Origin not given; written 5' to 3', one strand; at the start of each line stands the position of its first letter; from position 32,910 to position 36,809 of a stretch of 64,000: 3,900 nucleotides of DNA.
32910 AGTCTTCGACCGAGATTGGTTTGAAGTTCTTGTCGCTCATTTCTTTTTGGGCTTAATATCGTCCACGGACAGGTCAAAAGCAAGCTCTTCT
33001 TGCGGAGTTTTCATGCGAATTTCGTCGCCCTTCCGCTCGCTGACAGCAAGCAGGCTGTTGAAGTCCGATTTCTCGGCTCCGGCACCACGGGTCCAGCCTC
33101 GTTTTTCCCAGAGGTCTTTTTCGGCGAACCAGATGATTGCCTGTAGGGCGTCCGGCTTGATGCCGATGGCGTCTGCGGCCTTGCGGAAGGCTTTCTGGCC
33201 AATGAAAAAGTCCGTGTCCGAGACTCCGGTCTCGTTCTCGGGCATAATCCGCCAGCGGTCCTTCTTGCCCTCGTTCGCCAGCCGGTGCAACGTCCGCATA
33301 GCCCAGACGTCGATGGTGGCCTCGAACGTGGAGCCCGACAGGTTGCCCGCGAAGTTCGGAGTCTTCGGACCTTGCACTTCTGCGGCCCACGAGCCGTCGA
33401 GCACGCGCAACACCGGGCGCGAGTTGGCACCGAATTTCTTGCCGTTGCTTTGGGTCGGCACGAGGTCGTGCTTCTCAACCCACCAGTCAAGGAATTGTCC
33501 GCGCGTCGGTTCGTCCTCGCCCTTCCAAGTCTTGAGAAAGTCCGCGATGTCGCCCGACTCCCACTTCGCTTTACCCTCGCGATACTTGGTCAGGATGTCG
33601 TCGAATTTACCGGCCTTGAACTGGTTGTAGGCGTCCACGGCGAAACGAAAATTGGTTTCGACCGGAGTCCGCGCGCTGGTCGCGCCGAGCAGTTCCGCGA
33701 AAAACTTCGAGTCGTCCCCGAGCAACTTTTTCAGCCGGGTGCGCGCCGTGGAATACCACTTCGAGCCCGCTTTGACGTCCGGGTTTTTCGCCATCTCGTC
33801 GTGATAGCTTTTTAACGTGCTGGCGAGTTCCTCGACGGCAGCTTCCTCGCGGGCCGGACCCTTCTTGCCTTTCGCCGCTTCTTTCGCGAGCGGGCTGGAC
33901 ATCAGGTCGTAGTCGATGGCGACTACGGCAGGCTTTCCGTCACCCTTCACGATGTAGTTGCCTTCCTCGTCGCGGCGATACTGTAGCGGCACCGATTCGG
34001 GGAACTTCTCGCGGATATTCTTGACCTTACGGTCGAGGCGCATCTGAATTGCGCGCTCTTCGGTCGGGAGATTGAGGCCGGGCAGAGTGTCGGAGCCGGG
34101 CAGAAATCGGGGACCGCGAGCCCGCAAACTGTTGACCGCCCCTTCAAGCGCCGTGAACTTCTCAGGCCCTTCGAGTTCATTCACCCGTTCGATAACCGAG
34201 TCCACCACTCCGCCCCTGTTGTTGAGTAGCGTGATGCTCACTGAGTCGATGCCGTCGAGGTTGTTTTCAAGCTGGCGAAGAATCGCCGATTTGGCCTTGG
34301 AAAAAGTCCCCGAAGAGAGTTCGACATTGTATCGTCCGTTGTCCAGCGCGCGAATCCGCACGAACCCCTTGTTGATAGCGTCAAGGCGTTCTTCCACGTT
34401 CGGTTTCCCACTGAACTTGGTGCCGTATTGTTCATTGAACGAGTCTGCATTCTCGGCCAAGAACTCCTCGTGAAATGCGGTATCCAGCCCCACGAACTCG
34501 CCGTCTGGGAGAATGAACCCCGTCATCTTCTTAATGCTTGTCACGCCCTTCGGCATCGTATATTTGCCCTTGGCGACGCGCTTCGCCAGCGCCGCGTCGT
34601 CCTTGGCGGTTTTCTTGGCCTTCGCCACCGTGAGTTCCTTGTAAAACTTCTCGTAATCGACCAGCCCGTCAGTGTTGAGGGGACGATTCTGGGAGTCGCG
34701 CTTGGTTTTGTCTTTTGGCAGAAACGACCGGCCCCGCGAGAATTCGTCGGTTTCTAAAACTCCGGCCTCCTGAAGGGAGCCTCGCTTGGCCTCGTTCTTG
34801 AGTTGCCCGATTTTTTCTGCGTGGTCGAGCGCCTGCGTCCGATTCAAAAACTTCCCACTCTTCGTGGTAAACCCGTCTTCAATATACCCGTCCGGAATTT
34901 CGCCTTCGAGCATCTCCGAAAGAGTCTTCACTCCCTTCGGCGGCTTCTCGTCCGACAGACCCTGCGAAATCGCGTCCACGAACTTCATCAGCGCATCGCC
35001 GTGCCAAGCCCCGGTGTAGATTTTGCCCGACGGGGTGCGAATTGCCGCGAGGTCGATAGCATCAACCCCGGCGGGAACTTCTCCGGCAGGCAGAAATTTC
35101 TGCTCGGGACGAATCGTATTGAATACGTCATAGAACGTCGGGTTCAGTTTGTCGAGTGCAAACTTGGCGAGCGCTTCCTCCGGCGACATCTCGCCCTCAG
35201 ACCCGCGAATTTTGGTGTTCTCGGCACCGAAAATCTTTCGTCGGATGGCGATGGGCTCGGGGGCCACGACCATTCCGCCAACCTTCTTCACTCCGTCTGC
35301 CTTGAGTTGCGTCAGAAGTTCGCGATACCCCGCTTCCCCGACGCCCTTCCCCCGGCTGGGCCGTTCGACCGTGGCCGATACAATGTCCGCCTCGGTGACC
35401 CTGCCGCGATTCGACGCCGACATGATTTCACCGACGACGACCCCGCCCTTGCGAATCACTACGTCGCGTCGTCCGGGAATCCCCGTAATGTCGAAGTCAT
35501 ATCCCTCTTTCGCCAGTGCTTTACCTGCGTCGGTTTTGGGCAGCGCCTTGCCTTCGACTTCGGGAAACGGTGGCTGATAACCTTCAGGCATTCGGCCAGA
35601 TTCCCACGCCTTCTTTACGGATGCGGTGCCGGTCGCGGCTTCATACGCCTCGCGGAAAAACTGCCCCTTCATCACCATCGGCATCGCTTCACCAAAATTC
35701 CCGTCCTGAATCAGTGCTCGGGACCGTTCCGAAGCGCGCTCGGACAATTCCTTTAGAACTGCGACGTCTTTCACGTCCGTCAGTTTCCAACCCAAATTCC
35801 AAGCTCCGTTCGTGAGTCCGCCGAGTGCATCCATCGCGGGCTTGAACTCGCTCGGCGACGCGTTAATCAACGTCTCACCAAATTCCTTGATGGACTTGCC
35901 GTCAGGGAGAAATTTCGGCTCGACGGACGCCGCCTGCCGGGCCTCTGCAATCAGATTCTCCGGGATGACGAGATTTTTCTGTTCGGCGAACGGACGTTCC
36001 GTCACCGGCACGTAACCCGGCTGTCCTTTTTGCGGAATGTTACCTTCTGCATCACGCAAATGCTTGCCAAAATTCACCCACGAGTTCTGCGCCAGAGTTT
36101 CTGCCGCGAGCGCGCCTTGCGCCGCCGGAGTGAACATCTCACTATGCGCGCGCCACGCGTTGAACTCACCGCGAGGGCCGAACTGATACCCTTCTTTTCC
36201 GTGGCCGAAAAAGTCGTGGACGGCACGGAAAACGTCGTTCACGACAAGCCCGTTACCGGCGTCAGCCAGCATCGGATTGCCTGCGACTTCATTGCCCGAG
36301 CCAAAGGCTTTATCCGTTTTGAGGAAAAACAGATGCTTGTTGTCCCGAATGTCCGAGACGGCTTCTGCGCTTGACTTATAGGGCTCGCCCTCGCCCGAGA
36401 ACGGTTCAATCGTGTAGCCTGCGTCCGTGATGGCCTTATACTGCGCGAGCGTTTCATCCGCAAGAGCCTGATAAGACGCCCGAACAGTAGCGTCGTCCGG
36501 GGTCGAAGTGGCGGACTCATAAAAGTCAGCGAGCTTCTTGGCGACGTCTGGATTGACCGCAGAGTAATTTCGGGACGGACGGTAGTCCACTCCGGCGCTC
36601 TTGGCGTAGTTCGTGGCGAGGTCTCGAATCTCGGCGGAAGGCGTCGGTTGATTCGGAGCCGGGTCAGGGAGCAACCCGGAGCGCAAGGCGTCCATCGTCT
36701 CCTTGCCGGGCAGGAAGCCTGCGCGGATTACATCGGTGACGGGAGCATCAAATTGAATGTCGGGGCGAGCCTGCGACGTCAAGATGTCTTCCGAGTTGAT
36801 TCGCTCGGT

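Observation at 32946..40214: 2422-aa polyvalent virion protein combining HExxH, GNAT-like and unassigned conserved blocks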

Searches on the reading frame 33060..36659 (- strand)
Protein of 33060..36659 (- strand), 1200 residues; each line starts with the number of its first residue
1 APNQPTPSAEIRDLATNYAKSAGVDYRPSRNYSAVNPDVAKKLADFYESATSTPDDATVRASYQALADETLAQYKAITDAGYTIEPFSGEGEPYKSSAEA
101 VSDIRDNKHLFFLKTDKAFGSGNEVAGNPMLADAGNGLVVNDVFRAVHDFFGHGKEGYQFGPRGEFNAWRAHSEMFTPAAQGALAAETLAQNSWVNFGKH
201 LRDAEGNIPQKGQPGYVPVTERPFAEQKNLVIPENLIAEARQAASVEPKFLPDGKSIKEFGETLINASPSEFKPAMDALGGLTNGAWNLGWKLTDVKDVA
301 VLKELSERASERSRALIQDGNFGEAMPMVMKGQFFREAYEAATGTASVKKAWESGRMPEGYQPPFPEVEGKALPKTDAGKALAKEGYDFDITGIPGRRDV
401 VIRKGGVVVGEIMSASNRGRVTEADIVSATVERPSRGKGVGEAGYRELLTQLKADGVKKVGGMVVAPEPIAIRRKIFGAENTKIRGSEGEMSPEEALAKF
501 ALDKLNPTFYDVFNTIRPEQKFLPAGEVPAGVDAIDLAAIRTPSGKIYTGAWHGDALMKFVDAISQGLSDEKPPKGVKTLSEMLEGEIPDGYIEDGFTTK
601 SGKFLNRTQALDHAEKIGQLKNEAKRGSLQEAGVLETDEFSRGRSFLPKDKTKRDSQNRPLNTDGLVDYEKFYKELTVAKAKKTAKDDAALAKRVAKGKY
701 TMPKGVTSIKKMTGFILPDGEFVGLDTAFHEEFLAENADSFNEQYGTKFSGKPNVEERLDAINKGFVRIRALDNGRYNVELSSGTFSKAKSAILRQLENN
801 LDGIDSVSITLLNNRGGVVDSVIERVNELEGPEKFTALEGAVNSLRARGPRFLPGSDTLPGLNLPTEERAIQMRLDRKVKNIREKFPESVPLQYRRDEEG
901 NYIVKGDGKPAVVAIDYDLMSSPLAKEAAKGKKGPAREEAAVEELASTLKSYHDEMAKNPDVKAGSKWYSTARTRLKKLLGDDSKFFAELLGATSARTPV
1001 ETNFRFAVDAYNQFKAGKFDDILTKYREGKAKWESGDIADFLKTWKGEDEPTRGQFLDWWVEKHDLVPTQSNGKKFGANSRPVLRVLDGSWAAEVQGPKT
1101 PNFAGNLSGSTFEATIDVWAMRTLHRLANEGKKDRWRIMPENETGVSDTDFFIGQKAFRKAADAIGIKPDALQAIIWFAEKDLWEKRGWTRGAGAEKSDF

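Call 51: search_solved_structures(query=A3, max_evalue=10, show_alignments=3)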
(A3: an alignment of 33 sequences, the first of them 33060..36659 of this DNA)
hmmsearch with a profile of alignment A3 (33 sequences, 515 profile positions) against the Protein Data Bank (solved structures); distinct sequences matched with E-value up to 10: 4.
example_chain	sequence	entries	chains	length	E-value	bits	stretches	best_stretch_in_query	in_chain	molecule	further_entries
9i38_A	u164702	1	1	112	0.00059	22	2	53-92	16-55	m4D2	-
9pxk_C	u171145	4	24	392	0.23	13.4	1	113-180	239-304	NADH dehydrogenase-like protein YjlD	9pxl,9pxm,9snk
8ccr_A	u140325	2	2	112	0.54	12.2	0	52-92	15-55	4D2 (mutant T19D)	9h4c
2zam_A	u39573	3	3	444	0.89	11.5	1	274-349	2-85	Vacuolar protein sorting-associating protein 4B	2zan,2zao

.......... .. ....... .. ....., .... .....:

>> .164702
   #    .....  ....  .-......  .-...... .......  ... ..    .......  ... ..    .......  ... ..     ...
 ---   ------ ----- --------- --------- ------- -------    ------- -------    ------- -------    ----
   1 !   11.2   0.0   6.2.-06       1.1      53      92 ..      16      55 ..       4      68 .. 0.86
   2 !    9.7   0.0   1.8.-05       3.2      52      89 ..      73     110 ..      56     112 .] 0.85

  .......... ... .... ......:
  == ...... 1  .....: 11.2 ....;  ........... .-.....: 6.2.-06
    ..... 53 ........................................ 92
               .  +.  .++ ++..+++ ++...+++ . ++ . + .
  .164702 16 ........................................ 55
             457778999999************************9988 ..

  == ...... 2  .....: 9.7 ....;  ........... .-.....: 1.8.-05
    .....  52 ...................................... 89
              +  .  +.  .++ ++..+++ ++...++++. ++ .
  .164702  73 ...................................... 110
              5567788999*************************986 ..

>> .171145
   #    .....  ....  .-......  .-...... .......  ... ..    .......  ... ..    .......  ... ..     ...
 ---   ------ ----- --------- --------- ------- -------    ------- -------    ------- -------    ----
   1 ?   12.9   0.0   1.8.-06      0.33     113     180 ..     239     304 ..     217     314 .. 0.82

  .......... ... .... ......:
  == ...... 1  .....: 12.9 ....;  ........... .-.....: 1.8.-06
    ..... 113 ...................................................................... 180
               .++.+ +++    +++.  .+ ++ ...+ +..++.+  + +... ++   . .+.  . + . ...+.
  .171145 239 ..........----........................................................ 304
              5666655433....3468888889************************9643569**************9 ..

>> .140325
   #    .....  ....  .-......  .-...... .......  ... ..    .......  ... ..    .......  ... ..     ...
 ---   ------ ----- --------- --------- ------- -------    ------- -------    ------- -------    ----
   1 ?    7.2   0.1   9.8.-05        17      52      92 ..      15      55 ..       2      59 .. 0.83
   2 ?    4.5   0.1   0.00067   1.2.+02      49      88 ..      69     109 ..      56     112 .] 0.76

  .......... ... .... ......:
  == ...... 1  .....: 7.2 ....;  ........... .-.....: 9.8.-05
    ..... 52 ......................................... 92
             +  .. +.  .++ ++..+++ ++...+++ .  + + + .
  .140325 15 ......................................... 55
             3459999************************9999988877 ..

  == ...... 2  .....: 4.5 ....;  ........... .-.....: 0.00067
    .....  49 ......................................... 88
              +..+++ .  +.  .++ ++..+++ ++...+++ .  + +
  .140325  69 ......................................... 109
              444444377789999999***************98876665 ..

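Call 71: predict_structure(alignment_id=A3)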
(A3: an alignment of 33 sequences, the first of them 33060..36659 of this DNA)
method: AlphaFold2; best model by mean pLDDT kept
length: 1200 residues; sequences in the alignment: 33
mean_pLDDT: 84.9   pTM: 0.40
mean pLDDT of the five models: 84.9, 84.3, 83.8, 82.0, 81.1
residues with pLDDT >= 90: 624; 70-90: 419; 50-70: 89; < 50: 68
segments of 3 or more residues with pLDDT < 50: 1-3, 368-371, 519-525, 624-651, 849-865, 1193-1200
pLDDT, mean of each block of 10 residues (from residue 1): 70 96 88 90 97 93 98 98 93 90 96 75 71 92 96 94 94 96 97 96 95 92 89 96 67 85 91 82 86 86 95 88 88 95 81 67 64 76 92 88 93 87 91 89 92 88 90 87 90 91 79 74 55 87 90 79 80 70 61 87 88 81 47 40 32 72 72 68 69 72 68 88 87 92 93 89 95 91 95 92 93 92 92 86 73 34 58 86 85 90 87 91 94 95 97 92 87 92 95 81 90 96 96 95 92 91 94 89 92 81 91 93 92 76 87 97 97 93 83 46
secondary structure, 60 per line:
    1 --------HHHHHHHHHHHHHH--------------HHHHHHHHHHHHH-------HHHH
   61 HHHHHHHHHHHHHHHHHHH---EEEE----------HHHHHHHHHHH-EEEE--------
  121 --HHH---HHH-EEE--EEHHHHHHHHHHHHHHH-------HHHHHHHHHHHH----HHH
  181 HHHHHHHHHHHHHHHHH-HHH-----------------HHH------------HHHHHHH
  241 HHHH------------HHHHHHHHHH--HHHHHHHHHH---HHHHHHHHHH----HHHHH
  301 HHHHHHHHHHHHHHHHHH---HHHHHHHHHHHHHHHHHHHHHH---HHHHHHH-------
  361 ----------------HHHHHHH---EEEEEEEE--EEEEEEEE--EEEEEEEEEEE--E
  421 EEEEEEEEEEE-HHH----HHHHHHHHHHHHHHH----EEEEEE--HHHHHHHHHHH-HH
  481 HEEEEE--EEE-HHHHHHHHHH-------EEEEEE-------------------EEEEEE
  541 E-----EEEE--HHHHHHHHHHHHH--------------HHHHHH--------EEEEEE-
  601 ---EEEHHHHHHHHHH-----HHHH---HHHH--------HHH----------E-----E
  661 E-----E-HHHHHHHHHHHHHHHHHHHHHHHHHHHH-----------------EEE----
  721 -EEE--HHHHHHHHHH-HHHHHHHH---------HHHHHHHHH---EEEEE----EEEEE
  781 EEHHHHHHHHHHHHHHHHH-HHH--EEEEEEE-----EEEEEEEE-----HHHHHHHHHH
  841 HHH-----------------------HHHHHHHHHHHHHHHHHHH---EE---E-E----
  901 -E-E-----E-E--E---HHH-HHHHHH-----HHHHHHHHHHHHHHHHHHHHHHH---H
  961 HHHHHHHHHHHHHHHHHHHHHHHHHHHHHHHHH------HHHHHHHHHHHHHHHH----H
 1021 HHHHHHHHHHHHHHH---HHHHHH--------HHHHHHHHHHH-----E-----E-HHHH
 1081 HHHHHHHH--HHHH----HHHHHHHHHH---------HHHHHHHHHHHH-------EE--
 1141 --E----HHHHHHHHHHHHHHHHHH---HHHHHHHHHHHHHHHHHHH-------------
elements in order (helices of 4 or more, strands of 3 or more residues): H9-22 H37-49 H57-79 E83-86 H97-107 E109-112 E133-135 H140-154 H162-173 H178-197 H234-244 H257-266 H269-278 H282-291 H296-318 H322-343 H347-353 H377-383 E387-394 E397-404 E407-417 E420-431 H440-454 E459-464 H467-477 E482-486 E489-491 H493-502 E510-515 E535-541 E547-550 H553-565 H580-585 E594-599 E604-606 H607-616 H622-625 H629-632 H669-696 E714-716 E722-724 H727-736 H738-745 H755-763 E767-771 E776-782 H783-799 E806-812 E818-825 H831-843 H867-885 H923-928 H934-956 H960-993 H1000-1015 H1020-1035 H1039-1044 H1053-1063 H1077-1088 H1091-1094 H1099-1108 H1118-1129 H1148-1165 H1169-1187

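Call 76: fold_search(model_id=the predicted structure, library=pdb)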
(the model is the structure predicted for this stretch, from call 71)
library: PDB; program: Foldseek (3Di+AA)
matches with E <= 10: 1108; with E <= 0.001: 16
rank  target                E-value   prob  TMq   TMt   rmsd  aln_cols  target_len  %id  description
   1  9obo_B                3.6e-04  0.91  0.08  0.12  35.7       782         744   11  Crystal structure of Mycobacterium tuberculosis isocitrate lyase 2 fixed in the apo form with disulfide bonds (released 2026-03-18)
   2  2j8m_A                4.4e-04  1.00  0.08  0.49   8.4       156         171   15  Structure of P. aeruginosa acetyltransferase PA4866 (released 2007-02-06)
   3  1y9k_C                4.6e-04  1.00  0.08  0.55  11.1       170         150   15  IAA acetyltransferase from Bacillus cereus ATCC 14579 (released 2005-02-01)
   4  9obo_D                5.2e-04  0.93  0.09  0.13  37.5       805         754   11  Crystal structure of Mycobacterium tuberculosis isocitrate lyase 2 fixed in the apo form with disulfide bonds (released 2026-03-18)
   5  1y9k_B                5.7e-04  1.00  0.08  0.54  10.6       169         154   14  IAA acetyltransferase from Bacillus cereus ATCC 14579 (released 2005-02-01)
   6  1y9k_D                6.0e-04  1.00  0.08  0.54  10.7       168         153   14  IAA acetyltransferase from Bacillus cereus ATCC 14579 (released 2005-02-01)
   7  1y9k_A                6.2e-04  1.00  0.08  0.55  10.6       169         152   14  IAA acetyltransferase from Bacillus cereus ATCC 14579 (released 2005-02-01)
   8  2j8n_A                6.2e-04  1.00  0.08  0.50  11.1       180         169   15  Structure of P. aeruginosa acetyltransferase PA4866 solved at room temperature (released 2007-02-06)
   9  8iym_A                6.5e-04  1.00  0.08  0.54  15.8       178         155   13  Crystal structure of a protein acetyltransferase, HP0935 (released 2024-04-10)
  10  1yr0_A                7.5e-04  1.00  0.08  0.49  11.1       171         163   15  Crystal structure of phosphinothricin acetyltransferase from agrobacterium tumefaciens (released 2005-02-15)
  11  6edw_D                8.2e-04  0.97  0.09  0.13  34.9       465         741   12  Crystal structure of Mycobacterium tuberculosis ICL2 in the apo form (released 2019-08-14)
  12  6edw_A                8.2e-04  0.85  0.08  0.13  35.6       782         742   11  Crystal structure of Mycobacterium tuberculosis ICL2 in the apo form (released 2019-08-14)
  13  2ob0_B                9.0e-04  1.00  0.08  0.53   4.8       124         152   14  Human MAK3 homolog in complex with Acetyl-CoA (released 2006-12-26)
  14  6wfk_A                9.4e-04  1.00  0.08  0.53   4.8       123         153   14  Crystal structure of human Naa50 in complex with CoA and an inhibitor (compound 4a) identified using DNA encoded libra (released 2020-07-01)
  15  8iyo_B                9.4e-04  1.00  0.08  0.51  12.6       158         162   13  Crystal structure of a protein acetyltransferase, HP0935, acetyl-CoA bound form (released 2024-04-10)
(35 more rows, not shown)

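Call 80: fold_search(model_id=the predicted structure, library=viral)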
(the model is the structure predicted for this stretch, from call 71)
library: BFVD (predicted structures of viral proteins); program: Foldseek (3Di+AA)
matches with E <= 10: 799; with E <= 0.001: 45
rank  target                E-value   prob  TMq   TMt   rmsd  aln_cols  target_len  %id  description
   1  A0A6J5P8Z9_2          4.9e-19  1.00  0.20  0.17  10.1       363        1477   33  ART-PolyVal-like domain-containing protein [uncultured Caudovirales phage]
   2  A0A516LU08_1          5.4e-17  1.00  0.19  0.19   2.0       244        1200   42  (no name in the UniProt tables at hand)
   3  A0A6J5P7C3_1          1.5e-15  1.00  0.22  0.20  40.9      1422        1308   15  Uncharacterized protein [uncultured Caudovirales phage]
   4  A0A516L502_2          1.2e-14  1.00  0.19  0.21  10.2       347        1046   30  (no name in the UniProt tables at hand)
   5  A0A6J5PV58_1          4.5e-14  1.00  0.22  0.18  38.9      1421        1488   15  Uncharacterized protein [uncultured Caudovirales phage]
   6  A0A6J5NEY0            1.2e-13  1.00  0.16  0.26  23.9       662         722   19  Uncharacterized protein [uncultured Caudovirales phage]
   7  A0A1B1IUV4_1          6.5e-13  1.00  0.18  0.16   7.7       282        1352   35  (no name in the UniProt tables at hand)
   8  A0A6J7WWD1            7.8e-13  1.00  0.18  0.25  19.9       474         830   22  Uncharacterized protein [uncultured Caudovirales phage]
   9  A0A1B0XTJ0            1.3e-12  1.00  0.17  0.23  22.9       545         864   20  (no name in the UniProt tables at hand)
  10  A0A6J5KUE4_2          3.0e-12  1.00  0.18  0.19  41.6      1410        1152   15  NAT_SF domain containing protein [uncultured Caudovirales phage]
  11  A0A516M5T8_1          4.1e-12  1.00  0.17  0.15  21.2       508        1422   22  (no name in the UniProt tables at hand)
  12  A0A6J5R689            7.1e-12  1.00  0.17  0.32  27.2       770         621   16  Large polyvalent protein associated domain-containing protein [uncultured Caudovirales phage]
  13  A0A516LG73            1.1e-11  1.00  0.18  0.47   4.8       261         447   31  (no name in the UniProt tables at hand)
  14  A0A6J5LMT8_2          4.3e-10  1.00  0.18  0.20  13.1       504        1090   20  Uncharacterized protein [uncultured Caudovirales phage]
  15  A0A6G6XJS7            2.3e-08  1.00  0.15  0.60   3.5       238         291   27  Uncharacterized protein [Gordonia phage Skog]
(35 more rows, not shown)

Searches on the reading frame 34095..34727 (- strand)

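Call 53: search_protein_families(library=ncbifam, max_evalue=1, proteins=[window:34095-34727:-])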
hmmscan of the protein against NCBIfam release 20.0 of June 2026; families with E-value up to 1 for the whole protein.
window:34095-34727:- (211 aa): 0 families

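Call 54: search_protein_families(library=phrogs, max_evalue=1, proteins=[window:34095-34727:-])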
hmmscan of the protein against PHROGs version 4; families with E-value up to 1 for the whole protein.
window:34095-34727:- (211 aa): 3 families
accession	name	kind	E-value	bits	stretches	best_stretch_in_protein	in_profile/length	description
phrog_16776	-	unknown function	0.04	14.9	0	171-193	15-37/62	-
phrog_1824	-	unknown function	0.11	14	0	7-49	43-85/107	-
phrog_4116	-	unknown function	0.17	13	0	133-167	63-97/119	-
